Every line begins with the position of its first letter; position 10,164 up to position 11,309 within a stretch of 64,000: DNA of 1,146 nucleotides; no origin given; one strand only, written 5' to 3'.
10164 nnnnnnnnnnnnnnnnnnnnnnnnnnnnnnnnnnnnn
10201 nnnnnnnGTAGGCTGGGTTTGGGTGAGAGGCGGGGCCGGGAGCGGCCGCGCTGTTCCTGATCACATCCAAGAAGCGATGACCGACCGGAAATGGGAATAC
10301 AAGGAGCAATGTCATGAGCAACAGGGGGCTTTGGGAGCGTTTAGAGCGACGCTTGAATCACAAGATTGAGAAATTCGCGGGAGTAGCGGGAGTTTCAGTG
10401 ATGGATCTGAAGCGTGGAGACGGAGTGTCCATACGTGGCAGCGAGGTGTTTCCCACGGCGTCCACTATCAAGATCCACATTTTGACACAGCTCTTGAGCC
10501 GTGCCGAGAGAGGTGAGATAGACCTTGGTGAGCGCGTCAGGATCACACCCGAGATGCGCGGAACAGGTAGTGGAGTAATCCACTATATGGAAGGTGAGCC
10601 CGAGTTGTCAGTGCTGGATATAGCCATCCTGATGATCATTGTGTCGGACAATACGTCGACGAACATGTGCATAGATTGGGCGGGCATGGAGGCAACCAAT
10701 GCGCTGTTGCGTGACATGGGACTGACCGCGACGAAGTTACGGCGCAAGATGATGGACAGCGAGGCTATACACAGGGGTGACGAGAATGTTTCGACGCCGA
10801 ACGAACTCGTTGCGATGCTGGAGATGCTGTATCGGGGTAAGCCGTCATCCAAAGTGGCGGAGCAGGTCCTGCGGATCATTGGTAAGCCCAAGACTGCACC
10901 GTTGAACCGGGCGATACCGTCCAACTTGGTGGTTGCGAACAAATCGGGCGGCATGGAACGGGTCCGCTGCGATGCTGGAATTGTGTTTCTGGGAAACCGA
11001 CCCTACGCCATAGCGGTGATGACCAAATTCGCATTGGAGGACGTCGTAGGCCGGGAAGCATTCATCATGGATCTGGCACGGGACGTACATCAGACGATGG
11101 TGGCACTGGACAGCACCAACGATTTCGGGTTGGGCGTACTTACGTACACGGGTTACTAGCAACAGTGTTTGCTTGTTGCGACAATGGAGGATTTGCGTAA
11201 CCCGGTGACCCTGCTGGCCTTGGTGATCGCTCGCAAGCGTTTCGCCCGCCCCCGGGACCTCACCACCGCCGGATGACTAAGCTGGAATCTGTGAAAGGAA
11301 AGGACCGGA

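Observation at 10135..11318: Beta-lactamase-like cargo gene flanked by a 115-bp imperfect duplication of the permease gene terminus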

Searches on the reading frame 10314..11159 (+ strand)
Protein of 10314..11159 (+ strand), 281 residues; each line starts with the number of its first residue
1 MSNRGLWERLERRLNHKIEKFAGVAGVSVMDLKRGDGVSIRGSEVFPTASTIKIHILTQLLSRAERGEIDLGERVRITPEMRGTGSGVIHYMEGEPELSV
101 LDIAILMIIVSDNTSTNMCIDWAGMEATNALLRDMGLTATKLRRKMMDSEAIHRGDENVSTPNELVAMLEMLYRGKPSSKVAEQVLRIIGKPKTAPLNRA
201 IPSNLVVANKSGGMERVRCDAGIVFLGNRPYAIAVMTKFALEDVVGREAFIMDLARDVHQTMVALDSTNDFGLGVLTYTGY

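Call 5: search_protein_families(library=pfam, proteins=[window:10314-11159:+])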
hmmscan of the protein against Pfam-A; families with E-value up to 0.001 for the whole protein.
window:10314-11159:+ (281 aa): 2 families
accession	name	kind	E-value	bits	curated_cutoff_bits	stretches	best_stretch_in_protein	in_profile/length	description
PF13354.11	Beta-lactamase2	-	8e-59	199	22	1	26-237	1-214/214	Beta-lactamase enzyme family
PF00144.29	Beta-lactamase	-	0.00013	21.8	27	1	16-85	3-90/329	Beta-lactamase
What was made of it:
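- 10271..11159 (+): bla-like gene with its own conserved upstream region (RBS AAGGAG; ORF 10314-11159, 281 aa). It is a PBP-A-like class A-fold serine hydrolase without a signal peptide. Pfam PF13354 E 8e-59 (call 5).
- Checked: The ORF 10314-11159 matches Pfam Beta-lactamase2 (E 8e-59, call 5).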

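Call 13: find_encoding_contigs(protein=window:10314-11159:+, flank=8000, max_places=10)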
Protein window:10314-11159:+ (281 aa): no gene with exactly this product is on record in the collection.
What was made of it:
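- Tried and rejected: Exact-protein look-up of the bla product found nothing (call 13).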

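Call 28: search_solved_structures(query=window:10314-11159:+, show_alignments=2)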
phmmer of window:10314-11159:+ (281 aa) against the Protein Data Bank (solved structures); distinct sequences matched with E-value up to 0.001: 300 (the best 60 are shown).
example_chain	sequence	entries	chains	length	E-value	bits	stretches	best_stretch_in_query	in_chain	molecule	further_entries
2j7v_A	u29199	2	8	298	4.9e-25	91.6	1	24-264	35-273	TLL2115 PROTEIN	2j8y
2j9o_A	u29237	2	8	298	1.1e-24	90.4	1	24-264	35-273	TLL2115 PROTEIN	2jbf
4ewf_A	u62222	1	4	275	3.3e-22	82.3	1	22-259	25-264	Beta-lactamase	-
4hes_A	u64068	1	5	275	1.1e-17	67.5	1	10-226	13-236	Beta-lactamase class A-like protein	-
5fqq_A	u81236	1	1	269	1.2e-16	64.2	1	18-258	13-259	GNCA4 LACTAMASE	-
5fqi_A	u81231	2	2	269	2.3e-16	63.2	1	18-258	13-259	GNCA4 LACTAMASE W229D AND F290W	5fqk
6yrs_A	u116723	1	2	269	2.5e-16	63.1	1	16-258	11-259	ancestral beta-lactamase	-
6ty6_A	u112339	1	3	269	2.9e-16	62.9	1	18-258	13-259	Beta lactamase (GNCA4-2)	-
8gii_A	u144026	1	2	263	3.3e-16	62.7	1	20-228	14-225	TEM-1 Variant 80.a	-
6tww_A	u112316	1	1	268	5.4e-16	62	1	19-257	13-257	Beta-Lactamase (GNCA4)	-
5fqm_A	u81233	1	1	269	5.8e-16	61.9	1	16-258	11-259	GNCA BETA LACTAMASE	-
4b88_A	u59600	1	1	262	6.4e-16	61.7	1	17-258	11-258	BETA-LACTAMASE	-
6txd_A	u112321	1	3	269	6.5e-16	61.7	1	18-258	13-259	Beta lactamase (GNCA4-12)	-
4uhu_A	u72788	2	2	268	1.2e-15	60.9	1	17-258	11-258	GNCA LACTAMASE W229D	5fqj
4c6y_A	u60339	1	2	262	1.2e-15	60.8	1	19-258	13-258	BETA-LACTAMASE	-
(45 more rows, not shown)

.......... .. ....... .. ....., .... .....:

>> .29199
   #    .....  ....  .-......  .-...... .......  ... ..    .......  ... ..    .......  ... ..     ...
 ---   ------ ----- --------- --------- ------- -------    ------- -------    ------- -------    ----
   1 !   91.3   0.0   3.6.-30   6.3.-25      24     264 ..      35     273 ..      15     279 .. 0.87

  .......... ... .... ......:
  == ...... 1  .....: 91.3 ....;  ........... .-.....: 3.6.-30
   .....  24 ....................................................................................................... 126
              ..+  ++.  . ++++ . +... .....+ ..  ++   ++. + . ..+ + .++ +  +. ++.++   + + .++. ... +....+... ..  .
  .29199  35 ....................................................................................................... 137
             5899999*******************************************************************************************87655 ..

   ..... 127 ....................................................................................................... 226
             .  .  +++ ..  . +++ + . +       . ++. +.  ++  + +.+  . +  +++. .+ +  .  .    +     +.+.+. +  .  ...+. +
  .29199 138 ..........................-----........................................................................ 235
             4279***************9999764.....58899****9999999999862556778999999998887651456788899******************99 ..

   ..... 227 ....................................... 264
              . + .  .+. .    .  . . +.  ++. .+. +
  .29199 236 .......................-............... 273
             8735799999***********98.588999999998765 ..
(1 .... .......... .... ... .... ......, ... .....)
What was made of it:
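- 10271..11159 (+): Best PDB match is Tll2115/PBP-A 2J7V, E 4.9e-25 (call 28).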

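Call 29: search_protein_families(library=ncbifam, proteins=[window:10314-11159:+])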
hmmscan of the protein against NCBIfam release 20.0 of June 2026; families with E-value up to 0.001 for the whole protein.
window:10314-11159:+ (281 aa): 83 families (the best 25 are shown)
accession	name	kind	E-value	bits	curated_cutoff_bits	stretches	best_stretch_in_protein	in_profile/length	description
NF033103.1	bla_class_A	equivalog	8.7e-34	116.8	200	1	14-260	2-255/257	class A beta-lactamase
NF012099.1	SubclassA2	equivalog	7.1e-19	68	320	1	10-263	2-271/275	class A beta-lactamase, subclass A2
NF000481.1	carbeni_gen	exception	2.8e-17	63.1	430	1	14-213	27-230/284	CARB/PSE/RTG family carbenicillin-hydrolyzing class A beta-lactamase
NF040472.1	blaPAD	exception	3.5e-16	59.4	575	1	8-215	34-247/297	PAD family carbapenem-hydrolyzing class A beta-lactamase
NF000538.1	classA_carba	equivalog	5.7e-14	52.1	390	1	20-256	4-248/254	carbapenem-hydrolyzing class A beta-lactamase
NF000265.2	OKP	exception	1.8e-13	50.2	620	1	19-226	34-244/286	OKP family broad-spectrum class A beta-lactamase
NF052571.1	OKP-A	exception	2.1e-13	50.1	650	1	19-226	34-244/286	OKP-A family broad-spectrum class A beta-lactamase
NF000480.2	PSE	exception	7.1e-13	48.7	580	1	23-213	38-232/288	PSE family carbenicillin-hydrolyzing class A beta-lactamase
NF051479.1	OKP-B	exception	1.5e-12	47.3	645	1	20-226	35-244/286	OKP-B family broad-spectrum class A beta-lactamase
NF012143.0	SHV_LEN_OKP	exception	1.9e-12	47.1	535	1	19-226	33-243/285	SHV/LEN/OKP family class A beta-lactamase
NF000321.3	blaPEN-Bpc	exception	1.9e-12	46.9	580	1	11-256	37-288/295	PEN family class A beta-lactamase, Bpc-type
NF000232.1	lactamase_L2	exception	2e-12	47.2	540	1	22-175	55-209/303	L2 family extended-spectrum class A beta-lactamase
NF000275.2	blaPLA_ORN_TER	exception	3.2e-12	46.1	550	1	22-217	37-237/291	PLA/ORN/TER family class A beta-lactamase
NF051480.1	OKP-D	exception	3.4e-12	46.4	650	1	20-226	35-244/286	OKP-D family broad-spectrum class A beta-lactamase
NF033174.0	blaPSV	exception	3.5e-12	46.3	550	1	22-255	34-273/283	PSV family class A beta-lactamase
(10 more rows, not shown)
